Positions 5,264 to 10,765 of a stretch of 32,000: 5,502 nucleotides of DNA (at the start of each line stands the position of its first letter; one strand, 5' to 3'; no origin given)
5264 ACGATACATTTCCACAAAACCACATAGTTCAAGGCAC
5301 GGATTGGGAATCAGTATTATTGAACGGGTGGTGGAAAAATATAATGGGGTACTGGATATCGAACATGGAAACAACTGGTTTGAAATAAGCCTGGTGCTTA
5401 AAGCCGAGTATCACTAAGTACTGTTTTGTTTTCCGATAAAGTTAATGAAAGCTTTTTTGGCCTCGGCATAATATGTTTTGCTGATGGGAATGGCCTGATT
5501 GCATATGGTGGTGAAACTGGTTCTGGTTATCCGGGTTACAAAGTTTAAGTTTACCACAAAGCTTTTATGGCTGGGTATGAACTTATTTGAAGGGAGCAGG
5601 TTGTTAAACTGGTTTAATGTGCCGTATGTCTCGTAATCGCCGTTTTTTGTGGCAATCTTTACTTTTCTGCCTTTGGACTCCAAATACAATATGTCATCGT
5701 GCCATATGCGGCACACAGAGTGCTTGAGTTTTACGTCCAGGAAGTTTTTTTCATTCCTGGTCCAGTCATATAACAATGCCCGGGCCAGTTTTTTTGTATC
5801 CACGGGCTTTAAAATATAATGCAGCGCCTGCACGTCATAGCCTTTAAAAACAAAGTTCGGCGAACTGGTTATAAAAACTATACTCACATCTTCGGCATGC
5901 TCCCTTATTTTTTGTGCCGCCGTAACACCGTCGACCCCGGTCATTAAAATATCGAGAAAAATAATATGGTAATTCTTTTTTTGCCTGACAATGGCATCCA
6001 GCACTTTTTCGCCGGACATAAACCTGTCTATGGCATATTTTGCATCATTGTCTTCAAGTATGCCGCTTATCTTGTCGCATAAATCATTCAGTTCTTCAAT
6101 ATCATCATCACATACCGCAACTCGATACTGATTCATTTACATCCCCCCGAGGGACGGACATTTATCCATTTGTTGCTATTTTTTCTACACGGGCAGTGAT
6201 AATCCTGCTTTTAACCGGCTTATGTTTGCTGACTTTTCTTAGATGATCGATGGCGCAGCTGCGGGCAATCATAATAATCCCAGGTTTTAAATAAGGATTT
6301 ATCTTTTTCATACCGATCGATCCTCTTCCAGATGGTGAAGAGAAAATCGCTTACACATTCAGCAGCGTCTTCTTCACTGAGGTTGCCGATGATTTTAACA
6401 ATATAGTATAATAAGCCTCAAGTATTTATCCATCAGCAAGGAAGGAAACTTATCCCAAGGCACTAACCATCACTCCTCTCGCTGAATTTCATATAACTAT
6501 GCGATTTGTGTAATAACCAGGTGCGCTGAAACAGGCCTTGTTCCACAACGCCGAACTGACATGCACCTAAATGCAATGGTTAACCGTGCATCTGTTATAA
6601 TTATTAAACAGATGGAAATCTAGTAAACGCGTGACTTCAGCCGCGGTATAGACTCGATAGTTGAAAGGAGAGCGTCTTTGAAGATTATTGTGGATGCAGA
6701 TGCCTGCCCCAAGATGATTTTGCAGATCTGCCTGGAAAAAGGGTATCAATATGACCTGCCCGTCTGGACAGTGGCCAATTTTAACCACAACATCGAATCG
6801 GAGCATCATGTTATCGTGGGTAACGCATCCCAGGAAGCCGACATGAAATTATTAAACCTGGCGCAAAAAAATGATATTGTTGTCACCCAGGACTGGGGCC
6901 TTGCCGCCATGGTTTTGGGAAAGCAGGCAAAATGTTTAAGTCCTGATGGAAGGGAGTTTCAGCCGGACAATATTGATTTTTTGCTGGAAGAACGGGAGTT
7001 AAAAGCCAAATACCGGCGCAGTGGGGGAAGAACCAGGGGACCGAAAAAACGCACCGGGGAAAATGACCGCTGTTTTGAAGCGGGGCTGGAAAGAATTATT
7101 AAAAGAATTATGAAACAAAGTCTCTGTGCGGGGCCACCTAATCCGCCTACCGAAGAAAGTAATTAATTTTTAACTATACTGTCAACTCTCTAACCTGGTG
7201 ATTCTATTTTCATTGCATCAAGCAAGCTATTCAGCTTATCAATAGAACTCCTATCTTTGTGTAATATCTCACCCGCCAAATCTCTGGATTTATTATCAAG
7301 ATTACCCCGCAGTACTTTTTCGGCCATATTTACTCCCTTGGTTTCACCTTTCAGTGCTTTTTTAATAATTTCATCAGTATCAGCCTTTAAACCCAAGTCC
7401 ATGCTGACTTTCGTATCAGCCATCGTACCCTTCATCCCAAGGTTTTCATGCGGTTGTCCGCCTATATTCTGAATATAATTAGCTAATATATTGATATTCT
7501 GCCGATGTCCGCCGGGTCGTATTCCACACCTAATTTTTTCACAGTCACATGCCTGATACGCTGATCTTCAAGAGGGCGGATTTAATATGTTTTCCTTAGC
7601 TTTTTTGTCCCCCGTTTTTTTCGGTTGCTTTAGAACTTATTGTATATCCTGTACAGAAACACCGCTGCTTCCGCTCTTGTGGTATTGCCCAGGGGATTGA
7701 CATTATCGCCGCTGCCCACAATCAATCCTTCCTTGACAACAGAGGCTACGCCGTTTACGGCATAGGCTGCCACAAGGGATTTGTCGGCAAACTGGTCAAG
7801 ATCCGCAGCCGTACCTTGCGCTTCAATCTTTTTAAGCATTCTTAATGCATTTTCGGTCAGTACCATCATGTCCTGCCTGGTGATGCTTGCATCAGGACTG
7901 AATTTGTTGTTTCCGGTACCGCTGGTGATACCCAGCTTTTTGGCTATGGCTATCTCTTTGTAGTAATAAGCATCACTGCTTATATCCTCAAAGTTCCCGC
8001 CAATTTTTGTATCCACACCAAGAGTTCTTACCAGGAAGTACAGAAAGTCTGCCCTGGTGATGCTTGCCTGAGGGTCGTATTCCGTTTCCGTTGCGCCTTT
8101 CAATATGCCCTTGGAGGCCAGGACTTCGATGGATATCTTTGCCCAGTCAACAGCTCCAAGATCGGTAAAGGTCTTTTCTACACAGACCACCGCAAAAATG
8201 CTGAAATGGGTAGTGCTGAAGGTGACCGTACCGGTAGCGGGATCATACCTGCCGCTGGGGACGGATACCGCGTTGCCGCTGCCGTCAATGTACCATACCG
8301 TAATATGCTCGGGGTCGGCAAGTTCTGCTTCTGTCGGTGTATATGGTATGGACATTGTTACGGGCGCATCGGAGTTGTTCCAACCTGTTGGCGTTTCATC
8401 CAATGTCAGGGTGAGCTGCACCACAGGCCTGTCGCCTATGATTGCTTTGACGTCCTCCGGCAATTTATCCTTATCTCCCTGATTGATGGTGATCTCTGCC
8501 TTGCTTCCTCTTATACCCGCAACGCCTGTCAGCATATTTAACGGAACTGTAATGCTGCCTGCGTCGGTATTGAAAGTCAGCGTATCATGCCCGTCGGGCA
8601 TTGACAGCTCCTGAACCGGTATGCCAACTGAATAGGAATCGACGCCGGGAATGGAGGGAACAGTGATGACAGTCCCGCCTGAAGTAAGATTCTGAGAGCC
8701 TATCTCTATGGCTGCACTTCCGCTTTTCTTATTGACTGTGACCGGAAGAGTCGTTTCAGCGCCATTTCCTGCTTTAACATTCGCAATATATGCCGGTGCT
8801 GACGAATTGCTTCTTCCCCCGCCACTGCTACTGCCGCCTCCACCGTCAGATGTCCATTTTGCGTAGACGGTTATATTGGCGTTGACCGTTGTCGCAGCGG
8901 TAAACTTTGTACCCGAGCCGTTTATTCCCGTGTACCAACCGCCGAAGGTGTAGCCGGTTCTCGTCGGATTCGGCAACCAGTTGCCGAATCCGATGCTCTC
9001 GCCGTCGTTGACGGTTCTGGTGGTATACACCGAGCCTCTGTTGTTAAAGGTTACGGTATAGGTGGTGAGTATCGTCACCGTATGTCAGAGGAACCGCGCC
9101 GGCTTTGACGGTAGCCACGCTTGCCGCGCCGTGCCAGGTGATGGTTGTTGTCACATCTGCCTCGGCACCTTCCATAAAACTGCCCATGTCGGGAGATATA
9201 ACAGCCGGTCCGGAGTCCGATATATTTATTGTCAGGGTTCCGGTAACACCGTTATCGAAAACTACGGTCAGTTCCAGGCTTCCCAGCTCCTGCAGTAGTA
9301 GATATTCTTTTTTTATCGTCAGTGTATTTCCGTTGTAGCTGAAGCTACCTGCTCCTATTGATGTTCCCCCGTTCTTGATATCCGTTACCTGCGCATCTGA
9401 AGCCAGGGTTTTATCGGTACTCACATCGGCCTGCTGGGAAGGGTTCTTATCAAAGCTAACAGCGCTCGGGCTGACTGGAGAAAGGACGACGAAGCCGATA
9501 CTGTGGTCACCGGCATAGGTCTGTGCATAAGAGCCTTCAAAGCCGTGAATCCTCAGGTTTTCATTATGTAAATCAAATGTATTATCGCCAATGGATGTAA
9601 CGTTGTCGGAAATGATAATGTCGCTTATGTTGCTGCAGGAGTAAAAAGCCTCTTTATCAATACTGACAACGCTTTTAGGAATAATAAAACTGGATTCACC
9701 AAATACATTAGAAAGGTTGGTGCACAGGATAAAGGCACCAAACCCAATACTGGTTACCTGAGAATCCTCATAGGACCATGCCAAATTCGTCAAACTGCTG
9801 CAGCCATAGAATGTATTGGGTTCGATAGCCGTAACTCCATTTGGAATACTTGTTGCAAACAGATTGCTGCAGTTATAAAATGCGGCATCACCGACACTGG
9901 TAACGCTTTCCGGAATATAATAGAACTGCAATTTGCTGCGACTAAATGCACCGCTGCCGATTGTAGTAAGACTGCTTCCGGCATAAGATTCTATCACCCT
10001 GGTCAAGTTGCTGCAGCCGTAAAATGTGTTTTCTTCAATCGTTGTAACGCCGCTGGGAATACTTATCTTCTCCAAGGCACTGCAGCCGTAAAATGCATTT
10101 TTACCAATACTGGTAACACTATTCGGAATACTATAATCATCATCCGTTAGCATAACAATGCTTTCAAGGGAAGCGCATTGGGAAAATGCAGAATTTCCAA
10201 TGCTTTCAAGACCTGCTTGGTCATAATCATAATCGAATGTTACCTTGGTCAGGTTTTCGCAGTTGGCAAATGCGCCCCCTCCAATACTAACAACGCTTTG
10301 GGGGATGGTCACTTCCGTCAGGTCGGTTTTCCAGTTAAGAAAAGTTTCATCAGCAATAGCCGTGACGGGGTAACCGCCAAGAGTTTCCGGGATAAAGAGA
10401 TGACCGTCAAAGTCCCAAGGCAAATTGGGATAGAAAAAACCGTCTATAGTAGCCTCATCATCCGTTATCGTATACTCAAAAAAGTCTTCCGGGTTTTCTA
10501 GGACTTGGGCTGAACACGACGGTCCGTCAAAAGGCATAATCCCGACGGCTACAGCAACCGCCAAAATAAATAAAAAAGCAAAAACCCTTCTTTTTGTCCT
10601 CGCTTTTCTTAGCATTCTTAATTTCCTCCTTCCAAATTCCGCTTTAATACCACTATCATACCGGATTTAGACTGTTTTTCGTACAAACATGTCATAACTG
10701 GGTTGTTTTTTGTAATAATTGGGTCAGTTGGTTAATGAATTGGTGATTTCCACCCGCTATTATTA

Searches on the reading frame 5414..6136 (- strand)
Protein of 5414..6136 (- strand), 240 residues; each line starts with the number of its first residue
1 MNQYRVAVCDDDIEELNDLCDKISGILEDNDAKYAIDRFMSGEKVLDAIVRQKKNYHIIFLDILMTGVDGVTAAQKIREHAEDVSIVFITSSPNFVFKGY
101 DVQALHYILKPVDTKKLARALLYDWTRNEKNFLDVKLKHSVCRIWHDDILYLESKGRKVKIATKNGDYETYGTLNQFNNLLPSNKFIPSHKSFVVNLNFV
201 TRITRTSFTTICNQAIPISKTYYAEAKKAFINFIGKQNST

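Call 10: search_protein_families(library=ncbifam, proteins=[window:5414-6136:-], max_evalue=0.00001)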
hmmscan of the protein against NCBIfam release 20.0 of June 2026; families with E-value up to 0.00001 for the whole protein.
window:5414-6136:- (240 aa): 20 families
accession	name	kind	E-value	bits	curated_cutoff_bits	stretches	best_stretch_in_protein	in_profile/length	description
NF010684.1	PRK14084.1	equivalog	4.4e-20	72.5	375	2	44-121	37-112/254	response regulator transcription factor LytR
NF008677.0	PRK11697.1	equivalog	6.9e-16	58.3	246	1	46-229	40-234/238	two-component system response regulator BtsR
NF053854.1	RespRegPhoBBctds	equivalog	1.4e-12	47.5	270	1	15-119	6-109/225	two-component system response regulator PhoB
NF051850.1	RespRegRprY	equivalog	3.3e-12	46.3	370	1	3-119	4-114/234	response regulator transcription factor RprY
NF046049.1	quorum_RR_AgrA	equivalog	3.9e-11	43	400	1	5-205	2-215/238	quorum-sensing response regulator AgrA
NF041734.1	resp_reg_RppA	equivalog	5.6e-11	42.2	250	1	13-138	6-130/229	two-component system response regulator RppA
NF052313.1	T9SS_RR_PorX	equivalog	4.2e-10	39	300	1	9-117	6-108/513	T9SS response regulator signal transducer PorX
NF040689.1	MtrAB_MtrA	equivalog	4.2e-09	36.1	300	1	9-118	4-106/219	MtrAB system response regulator MtrA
NF007982.1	PRK10710.1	equivalog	6.2e-09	35.8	380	1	31-117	29-114/235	envelope stress response regulator BaeR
NF007005.1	PRK09468.1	equivalog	7.9e-09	35.3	331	1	3-118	3-112/237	osmolarity response regulator transcription factor OmpR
TIGR01387.1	cztR_silR_copR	subfamily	8e-09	35.5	279.2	1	31-119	20-109/218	heavy metal response regulator transcription factor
NF041733.1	resp_reg_CseB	equivalog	7.7e-08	32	350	1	33-120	24-113/228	two-component system response regulator CseB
NF033117.2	vanR_ACDEGLN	exception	5.1e-07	29.5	350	1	18-118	9-106/226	VanR-ABDEGLN family response regulator transcription factor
TIGR02875.1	spore_0_A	equivalog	7.3e-07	28.7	200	1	4-121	3-118/262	sporulation transcription factor Spo0A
NF012023.0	PRK15479.1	equivalog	9.3e-07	28.6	337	1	32-122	23-113/224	transcriptional regulator TctD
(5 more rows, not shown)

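Call 94: search_protein_families(library=pfam, proteins=[window:5414-6136:-], max_evalue=0.001)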
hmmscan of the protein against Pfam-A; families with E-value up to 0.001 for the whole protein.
window:5414-6136:- (240 aa): 2 families
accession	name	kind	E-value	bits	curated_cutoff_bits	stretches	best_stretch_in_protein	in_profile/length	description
PF04397.21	LytTR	-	2e-19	70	22.6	1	141-230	3-97/98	LytTr DNA-binding domain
PF00072.30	Response_reg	-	1.7e-15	57.6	30.2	1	17-121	8-110/111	Response regulator receiver domain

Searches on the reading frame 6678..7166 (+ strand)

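Call 10: search_protein_families(library=ncbifam, proteins=[window:6678-7166:+], max_evalue=0.00001)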
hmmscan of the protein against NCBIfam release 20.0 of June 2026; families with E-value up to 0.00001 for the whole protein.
window:6678-7166:+ (162 aa): 1 family
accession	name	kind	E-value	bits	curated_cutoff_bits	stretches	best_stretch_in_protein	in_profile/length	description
NF001095.0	PRK00124.1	equivalog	1.3e-39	135.4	139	1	1-147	1-148/150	YaiI/YqxD family protein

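Call 94: search_protein_families(library=pfam, proteins=[window:6678-7166:+], max_evalue=0.001)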
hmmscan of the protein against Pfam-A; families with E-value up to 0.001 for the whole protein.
window:6678-7166:+ (162 aa): 1 family
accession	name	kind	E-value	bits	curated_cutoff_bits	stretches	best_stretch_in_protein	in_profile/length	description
PF02639.20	DUF188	-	3.1e-38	130.8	24.3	1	19-143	3-130/130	Uncharacterized BCR, YaiI/YqxD family COG1671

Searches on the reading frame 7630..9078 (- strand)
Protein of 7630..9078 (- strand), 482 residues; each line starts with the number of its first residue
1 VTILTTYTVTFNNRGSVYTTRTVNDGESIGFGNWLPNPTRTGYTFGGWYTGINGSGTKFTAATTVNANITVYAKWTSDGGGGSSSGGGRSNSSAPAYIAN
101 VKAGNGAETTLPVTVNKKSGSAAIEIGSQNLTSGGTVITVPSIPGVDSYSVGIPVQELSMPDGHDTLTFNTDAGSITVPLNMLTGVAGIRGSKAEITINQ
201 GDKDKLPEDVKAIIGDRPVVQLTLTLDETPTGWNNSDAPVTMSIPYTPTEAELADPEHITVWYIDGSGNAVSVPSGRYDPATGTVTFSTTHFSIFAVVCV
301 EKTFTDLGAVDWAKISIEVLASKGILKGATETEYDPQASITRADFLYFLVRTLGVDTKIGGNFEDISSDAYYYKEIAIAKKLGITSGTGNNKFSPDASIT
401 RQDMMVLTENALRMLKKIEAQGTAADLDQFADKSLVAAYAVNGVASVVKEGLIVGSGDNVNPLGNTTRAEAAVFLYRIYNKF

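Call 4: search_protein_families(library=pfam, proteins=[window:7630-9078:-])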
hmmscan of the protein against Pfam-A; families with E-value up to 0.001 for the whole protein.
window:7630-9078:- (482 aa): 2 families
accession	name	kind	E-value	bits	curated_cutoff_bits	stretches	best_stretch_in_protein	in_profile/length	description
PF00395.25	SLH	-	9.5e-30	102.8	20.8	3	363-404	2-43/44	S-layer homology domain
PF09479.16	Flg_new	-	1.8e-14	54.1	27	1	7-74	1-65/65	Listeria-Bacteroides repeat domain (List_Bact_rpt)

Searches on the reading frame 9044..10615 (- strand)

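Call 4: search_protein_families(library=pfam, proteins=[window:9044-10615:-])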
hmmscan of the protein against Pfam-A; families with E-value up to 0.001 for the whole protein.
window:9044-10615:- (523 aa): 3 families
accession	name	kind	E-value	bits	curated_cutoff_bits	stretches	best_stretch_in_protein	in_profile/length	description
PF13306.12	LRR_5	-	2.8e-83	276.6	27.7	4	161-276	16-127/127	BspA type Leucine rich repeat region (6 copies)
PF03442.20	CBM_X2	-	4e-22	78.5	28.9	1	381-463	1-83/83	Carbohydrate binding domain X2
PF13855.12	LRR_8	-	2.1e-11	43.9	27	0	165-205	11-52/61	Leucine rich repeat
